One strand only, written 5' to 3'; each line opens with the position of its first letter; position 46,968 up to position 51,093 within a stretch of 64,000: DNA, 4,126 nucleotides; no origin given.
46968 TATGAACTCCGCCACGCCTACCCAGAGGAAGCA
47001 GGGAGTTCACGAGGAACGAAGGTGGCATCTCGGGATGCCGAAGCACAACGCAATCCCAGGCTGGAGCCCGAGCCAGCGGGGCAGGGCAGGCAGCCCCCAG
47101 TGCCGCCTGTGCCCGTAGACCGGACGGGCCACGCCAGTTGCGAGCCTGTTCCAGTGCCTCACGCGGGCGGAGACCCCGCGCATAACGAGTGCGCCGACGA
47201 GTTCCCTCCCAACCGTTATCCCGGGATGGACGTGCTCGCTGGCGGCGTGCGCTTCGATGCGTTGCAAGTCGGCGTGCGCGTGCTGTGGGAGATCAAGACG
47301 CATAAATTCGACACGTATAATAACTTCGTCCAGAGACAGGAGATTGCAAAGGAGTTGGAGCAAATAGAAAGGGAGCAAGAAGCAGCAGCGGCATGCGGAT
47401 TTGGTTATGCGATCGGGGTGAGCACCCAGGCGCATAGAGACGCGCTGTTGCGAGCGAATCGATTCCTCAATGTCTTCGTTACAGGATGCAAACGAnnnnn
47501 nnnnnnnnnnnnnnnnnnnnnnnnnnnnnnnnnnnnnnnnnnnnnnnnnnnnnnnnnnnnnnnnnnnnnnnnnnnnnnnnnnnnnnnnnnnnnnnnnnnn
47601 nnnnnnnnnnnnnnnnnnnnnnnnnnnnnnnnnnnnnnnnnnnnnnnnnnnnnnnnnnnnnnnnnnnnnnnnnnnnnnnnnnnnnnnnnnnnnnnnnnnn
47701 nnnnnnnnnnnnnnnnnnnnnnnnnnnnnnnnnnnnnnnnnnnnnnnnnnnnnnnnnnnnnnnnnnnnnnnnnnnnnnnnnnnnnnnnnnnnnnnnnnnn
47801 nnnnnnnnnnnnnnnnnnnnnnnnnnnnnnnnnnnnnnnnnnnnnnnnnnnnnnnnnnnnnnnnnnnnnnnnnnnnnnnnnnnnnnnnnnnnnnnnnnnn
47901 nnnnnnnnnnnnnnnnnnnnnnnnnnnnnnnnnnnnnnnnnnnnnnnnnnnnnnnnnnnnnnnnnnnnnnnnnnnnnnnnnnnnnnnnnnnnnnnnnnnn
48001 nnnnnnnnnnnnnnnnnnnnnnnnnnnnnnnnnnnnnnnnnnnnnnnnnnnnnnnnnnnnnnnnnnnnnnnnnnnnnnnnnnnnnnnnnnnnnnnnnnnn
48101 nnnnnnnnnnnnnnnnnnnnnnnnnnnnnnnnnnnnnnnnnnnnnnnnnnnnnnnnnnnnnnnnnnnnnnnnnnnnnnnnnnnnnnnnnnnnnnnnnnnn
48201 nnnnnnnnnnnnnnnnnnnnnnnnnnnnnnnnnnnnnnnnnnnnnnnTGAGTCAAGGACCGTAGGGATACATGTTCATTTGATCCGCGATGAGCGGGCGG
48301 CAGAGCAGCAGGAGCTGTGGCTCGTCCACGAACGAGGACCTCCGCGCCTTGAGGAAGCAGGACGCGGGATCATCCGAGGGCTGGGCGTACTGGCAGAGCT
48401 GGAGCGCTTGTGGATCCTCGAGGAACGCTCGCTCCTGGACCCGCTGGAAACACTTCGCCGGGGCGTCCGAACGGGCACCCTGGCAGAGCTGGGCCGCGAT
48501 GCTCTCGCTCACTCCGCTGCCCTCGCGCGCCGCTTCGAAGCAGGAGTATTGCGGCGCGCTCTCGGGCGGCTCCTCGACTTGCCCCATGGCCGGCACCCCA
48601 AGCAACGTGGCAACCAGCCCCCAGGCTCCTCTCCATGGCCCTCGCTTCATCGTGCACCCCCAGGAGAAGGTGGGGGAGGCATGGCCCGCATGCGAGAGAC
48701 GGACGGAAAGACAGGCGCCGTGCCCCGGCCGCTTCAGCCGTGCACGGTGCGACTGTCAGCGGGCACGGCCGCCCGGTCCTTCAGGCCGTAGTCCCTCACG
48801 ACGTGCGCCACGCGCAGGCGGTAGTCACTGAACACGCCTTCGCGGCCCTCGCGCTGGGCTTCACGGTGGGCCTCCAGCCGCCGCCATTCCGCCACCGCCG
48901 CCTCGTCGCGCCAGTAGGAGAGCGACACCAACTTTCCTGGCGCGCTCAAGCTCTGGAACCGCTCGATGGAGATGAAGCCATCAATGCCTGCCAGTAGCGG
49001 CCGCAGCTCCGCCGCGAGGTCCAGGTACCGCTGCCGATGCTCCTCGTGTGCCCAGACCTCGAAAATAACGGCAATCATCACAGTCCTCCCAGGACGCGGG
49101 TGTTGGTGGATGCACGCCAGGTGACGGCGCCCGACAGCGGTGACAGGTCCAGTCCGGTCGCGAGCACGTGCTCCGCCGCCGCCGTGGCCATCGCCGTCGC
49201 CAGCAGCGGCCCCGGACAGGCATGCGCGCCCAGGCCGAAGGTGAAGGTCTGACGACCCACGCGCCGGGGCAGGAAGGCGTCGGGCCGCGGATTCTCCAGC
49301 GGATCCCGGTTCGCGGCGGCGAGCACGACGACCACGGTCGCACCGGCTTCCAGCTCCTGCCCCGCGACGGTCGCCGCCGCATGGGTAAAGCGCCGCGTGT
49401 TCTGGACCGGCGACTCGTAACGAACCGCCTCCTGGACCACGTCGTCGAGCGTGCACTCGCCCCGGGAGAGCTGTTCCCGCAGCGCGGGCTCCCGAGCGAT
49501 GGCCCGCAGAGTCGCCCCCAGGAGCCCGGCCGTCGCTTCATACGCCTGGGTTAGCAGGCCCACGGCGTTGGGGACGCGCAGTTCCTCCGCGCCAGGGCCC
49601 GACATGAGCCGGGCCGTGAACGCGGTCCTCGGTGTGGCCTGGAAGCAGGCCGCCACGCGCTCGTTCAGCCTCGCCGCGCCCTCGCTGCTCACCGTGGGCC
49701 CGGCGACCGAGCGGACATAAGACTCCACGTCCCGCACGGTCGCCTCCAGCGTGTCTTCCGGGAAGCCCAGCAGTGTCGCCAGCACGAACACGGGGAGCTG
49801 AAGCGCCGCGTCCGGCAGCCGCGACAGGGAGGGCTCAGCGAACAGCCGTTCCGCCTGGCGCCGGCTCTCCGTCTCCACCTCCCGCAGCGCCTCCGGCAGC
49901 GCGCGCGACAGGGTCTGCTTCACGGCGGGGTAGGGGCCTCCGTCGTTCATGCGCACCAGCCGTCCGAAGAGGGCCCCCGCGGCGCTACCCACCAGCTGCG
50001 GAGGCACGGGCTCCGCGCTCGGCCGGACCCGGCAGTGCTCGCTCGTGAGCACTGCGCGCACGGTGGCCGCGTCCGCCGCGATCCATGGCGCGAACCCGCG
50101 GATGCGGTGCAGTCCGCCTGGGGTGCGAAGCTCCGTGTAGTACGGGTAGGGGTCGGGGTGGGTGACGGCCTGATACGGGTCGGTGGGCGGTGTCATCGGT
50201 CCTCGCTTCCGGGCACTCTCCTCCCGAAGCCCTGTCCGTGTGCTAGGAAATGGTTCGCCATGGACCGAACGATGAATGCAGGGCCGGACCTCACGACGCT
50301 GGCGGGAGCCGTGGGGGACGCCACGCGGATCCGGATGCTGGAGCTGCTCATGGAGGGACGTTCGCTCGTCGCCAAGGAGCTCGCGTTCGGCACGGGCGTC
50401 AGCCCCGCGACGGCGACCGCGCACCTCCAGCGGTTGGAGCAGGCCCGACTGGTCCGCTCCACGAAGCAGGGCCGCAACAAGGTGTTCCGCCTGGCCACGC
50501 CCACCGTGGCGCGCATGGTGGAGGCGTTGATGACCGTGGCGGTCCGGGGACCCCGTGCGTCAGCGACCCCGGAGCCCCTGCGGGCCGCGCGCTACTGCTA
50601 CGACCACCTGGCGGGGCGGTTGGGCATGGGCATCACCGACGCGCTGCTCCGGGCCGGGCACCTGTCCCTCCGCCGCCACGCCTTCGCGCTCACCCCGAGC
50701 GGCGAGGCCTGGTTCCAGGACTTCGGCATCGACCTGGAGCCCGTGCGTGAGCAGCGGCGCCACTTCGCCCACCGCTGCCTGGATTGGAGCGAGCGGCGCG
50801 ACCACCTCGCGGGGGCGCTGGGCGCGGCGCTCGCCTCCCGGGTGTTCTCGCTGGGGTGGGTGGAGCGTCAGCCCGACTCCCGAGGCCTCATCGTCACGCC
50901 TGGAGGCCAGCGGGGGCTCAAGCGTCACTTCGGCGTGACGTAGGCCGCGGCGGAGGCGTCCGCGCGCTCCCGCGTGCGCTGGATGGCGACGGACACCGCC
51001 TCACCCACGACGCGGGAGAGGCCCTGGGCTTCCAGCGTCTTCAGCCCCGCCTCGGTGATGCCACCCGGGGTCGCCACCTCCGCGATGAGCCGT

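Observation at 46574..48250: REase-fold toxin with overlapping immunity-like gene and an out-of-frame lipoprotein signal upstream (degenerate SitA-like module?)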

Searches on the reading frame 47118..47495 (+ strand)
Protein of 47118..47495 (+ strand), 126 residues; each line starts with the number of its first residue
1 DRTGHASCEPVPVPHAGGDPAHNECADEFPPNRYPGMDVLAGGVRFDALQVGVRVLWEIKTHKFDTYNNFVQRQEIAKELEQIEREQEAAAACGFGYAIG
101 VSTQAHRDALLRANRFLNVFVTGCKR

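Call 28: search_protein_representatives(protein=window:47118-47495:+)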
Query: 126 residues. Proteins with E-value up to 0.001 (for the whole library): 192; up to 1e-10: 106; up to 1e-30: 14. The best 150 are listed.
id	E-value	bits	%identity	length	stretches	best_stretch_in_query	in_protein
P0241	1.3e-51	190.2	66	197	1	5-126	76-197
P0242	2.4e-51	189.3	64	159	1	6-126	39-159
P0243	3.3e-51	188.9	64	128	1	6-126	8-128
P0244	4.4e-50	185.2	65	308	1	7-126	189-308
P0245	1.6e-49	183.4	72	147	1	16-126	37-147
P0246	1.8e-49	183.2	65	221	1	6-126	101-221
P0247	2.8e-41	156.8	58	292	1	7-124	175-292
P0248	1.4e-39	151.3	55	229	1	6-125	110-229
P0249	7.4e-39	149.0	55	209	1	6-124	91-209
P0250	1.2e-37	145.0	52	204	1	6-124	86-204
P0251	9.0e-37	142.2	67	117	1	13-109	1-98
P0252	4.0e-32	127.2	75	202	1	48-126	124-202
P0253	1.3e-31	125.6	50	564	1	3-124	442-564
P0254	4.0e-31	123.9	50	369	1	6-124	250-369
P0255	1.1e-30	122.5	54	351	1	1-107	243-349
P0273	2.2e-20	89.2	42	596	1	8-113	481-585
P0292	6.0e-17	78.1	38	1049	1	6-105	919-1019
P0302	5.9e-15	71.7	46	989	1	8-114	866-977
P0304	1.4e-14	70.5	43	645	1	4-110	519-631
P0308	4.8e-14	68.7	38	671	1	7-114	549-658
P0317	2.6e-13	66.4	38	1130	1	8-104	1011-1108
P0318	2.6e-13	66.4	40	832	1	6-115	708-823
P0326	1.5e-12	63.9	46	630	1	7-108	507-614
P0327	2.3e-12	63.3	44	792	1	1-111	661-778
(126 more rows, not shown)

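Call 31: search_protein_families(library=pfam, proteins=[P0253, P0273, P0292, P0302, P0304, P0308, P0317, P0318, P0326, P0327], max_evalue=0.001)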
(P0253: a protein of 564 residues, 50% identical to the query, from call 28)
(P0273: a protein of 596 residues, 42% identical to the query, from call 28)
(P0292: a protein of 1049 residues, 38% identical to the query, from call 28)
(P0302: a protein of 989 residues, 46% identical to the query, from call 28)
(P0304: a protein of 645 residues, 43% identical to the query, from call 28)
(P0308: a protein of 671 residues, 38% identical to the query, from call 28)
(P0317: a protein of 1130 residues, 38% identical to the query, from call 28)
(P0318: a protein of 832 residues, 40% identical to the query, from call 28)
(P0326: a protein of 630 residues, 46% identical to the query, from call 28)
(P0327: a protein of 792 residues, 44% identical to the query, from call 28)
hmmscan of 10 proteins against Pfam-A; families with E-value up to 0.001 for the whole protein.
P0253 (564 aa): 2 families
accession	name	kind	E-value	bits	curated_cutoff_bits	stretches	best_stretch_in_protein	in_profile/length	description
PF19829.4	DUF6310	-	2.2e-47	160.6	27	1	442-564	4-126/126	Family of unknown function (DUF6310)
PF13699.11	eCIS_core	-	5.3e-33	113.5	22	1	78-155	1-78/79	eCIS core domain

P0273 (596 aa): 2 families
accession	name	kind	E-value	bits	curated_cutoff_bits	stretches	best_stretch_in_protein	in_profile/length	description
PF19829.4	DUF6310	-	2.6e-32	112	27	1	478-587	6-116/126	Family of unknown function (DUF6310)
PF13699.11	eCIS_core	-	1.3e-26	93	22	1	118-195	1-78/79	eCIS core domain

P0292 (1049 aa): 2 families
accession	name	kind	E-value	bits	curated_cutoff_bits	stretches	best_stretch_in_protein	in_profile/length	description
PF19829.4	DUF6310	-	3.4e-26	92.2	27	1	917-1024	5-111/126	Family of unknown function (DUF6310)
PF01841.26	Transglut_core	-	1e-15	58.3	23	1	238-387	2-108/108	Transglutaminase-like superfamily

P0302 (989 aa): 2 families
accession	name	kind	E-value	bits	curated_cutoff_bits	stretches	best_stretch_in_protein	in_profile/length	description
PF00553.25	CBM_2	-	1.5e-52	176.5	24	2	172-272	1-101/101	Cellulose binding domain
PF19829.4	DUF6310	-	5.3e-24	85.1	27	1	864-978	7-116/126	Family of unknown function (DUF6310)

P0304 (645 aa): 2 families
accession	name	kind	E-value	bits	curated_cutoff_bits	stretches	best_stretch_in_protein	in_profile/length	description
PF13699.11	eCIS_core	-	4.6e-28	97.7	22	1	278-353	3-78/79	eCIS core domain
PF19829.4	DUF6310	-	9.8e-27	93.9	27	1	517-633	3-114/126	Family of unknown function (DUF6310)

P0308 (671 aa): 3 families
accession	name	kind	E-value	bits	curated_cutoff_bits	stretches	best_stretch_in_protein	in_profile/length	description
PF13699.11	eCIS_core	-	1.3e-29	102.7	22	1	95-170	2-77/79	eCIS core domain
PF19829.4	DUF6310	-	4.9e-23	82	27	1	547-659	6-116/126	Family of unknown function (DUF6310)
PF01476.26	LysM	-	1.2e-05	25.6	20.9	1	186-215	1-30/43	LysM domain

P0317 (1130 aa): 2 families
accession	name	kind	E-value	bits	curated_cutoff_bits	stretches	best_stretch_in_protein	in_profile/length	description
PF19829.4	DUF6310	-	6.5e-25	88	27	1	1009-1109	7-106/126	Family of unknown function (DUF6310)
PF01841.26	Transglut_core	-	2e-14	54.2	23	1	320-456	16-108/108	Transglutaminase-like superfamily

P0318 (832 aa): 4 families
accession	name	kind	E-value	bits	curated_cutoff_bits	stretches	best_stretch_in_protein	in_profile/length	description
PF13699.11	eCIS_core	-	2.1e-57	191.6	22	2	175-252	1-78/79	eCIS core domain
PF19829.4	DUF6310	-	1.8e-24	86.6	27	1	703-818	2-112/126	Family of unknown function (DUF6310)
PF06114.19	Peptidase_M78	-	7.8e-05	22.9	22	0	517-559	46-88/123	IrrE N-terminal-like domain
PF20573.4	DUF6782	-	0.00032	20.5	27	0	515-561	92-140/241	Putative metallopeptidase family (DUF6782)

P0326 (630 aa): 2 families
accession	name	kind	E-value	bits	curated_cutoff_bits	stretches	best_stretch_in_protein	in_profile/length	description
PF13699.11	eCIS_core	-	1.7e-25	89.4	22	1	260-331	1-76/79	eCIS core domain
PF19829.4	DUF6310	-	1.6e-21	77.1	27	1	504-615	5-111/126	Family of unknown function (DUF6310)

P0327 (792 aa): 2 families
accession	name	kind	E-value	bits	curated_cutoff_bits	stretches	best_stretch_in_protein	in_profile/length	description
PF13699.11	eCIS_core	-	5.9e-47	158.2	22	2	193-270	1-78/79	eCIS core domain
PF19829.4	DUF6310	-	4.5e-25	88.5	27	1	662-782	3-116/126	Family of unknown function (DUF6310)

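Call 56: search_protein_families(library=pfam, alignment_id=A4, max_evalue=0.01)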
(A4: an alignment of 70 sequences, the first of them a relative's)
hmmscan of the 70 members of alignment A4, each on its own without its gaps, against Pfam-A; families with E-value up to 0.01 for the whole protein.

A. member 1, P0244 (308 aa): 1 family
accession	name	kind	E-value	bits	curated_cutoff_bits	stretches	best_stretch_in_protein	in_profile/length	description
PF19829.4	DUF6310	-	3.9e-57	192.1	27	1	183-306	2-126/126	Family of unknown function (DUF6310)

B. families by the number of members that match (of 70 scanned): 29 families (the first 25 are shown)
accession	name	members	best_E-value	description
PF19829.4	DUF6310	70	3.8e-59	Family of unknown function (DUF6310)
PF13699.11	eCIS_core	16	2.2e-61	eCIS core domain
PF01841.26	Transglut_core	9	6.8e-18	Transglutaminase-like superfamily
PF19527.4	DUF6055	3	0.00021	Family of unknown function (DUF6055)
PF14107.11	DUF4280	2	1.4e-19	Domain of unknown function (DUF4280)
PF01476.26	LysM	2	1e-07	LysM domain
PF06114.19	Peptidase_M78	2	7.8e-05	IrrE N-terminal-like domain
PF00553.25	CBM_2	1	1.5e-52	Cellulose binding domain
PF20573.4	DUF6782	1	0.00032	Putative metallopeptidase family (DUF6782)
PF01435.24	Peptidase_M48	1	0.00033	Peptidase family M48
PF16118.10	DUF4834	1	0.00092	Domain of unknown function (DUF4834)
PF14851.11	FAM176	1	0.001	FAM176 family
PF03137.26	OATP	1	0.001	Organic Anion Transporter Polypeptide (OATP) family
PF12685.13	SpoIIIAH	1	0.0016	SpoIIIAH-like protein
PF02996.22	Prefoldin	1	0.0016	Prefoldin subunit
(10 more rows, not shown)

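Call 78: search_protein_families(library=ncbifam, proteins=[P0253, P0292], max_evalue=0.01)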
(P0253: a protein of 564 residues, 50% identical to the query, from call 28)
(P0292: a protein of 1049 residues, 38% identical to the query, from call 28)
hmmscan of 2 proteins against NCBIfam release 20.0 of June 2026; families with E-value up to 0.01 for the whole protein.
P0253 (564 aa): 0 families

P0292 (1049 aa): 0 families

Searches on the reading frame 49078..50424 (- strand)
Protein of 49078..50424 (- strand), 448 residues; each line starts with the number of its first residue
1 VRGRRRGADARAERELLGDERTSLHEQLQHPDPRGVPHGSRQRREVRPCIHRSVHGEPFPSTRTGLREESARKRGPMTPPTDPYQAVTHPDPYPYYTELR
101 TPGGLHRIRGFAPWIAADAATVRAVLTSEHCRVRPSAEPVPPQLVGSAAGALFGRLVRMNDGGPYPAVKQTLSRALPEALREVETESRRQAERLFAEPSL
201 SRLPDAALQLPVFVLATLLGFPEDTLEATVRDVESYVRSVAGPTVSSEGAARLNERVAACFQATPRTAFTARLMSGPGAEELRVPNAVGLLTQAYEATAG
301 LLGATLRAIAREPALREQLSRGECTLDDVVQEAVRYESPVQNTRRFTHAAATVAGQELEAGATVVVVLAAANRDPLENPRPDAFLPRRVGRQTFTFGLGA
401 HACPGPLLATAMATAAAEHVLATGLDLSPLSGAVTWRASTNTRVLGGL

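Call 27: search_protein_families(library=pfam, proteins=[window:49078-50424:-], max_evalue=0.001)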
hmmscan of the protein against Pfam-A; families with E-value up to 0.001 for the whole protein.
window:49078-50424:- (448 aa): 1 family
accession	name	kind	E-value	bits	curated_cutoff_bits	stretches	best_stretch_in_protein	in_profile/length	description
PF00067.27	p450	-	4.2e-10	39.4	22.8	1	326-421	324-429/462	Cytochrome P450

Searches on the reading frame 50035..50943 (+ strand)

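Call 27: search_protein_families(library=pfam, proteins=[window:50035-50943:+], max_evalue=0.001)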
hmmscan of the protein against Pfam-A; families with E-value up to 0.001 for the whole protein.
window:50035-50943:+ (302 aa): 7 families
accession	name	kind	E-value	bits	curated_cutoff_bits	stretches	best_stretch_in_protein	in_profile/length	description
PF01022.26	HTH_5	-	7.9e-09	35.7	22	1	95-142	1-47/47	Bacterial regulatory protein, arsR family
PF12840.13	HTH_20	-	4.5e-07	30.2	27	1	94-142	2-50/51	Helix-turn-helix domain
PF12802.13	MarR_2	-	3.9e-06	27.4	27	1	99-145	8-58/61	MarR family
PF13412.12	HTH_24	-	1.6e-05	24.9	21.9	1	95-140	2-47/48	Winged helix-turn-helix DNA-binding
PF01047.28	MarR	-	6.4e-05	23.2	24.6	1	97-147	4-54/59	MarR family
PF25213.1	HVO_A0261_N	-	0.00011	22.5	35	0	93-145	8-59/86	HVO_A0261 N-terminal domain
PF09339.16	HTH_IclR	-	0.001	19.3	22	1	100-142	7-50/52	IclR helix-turn-helix domain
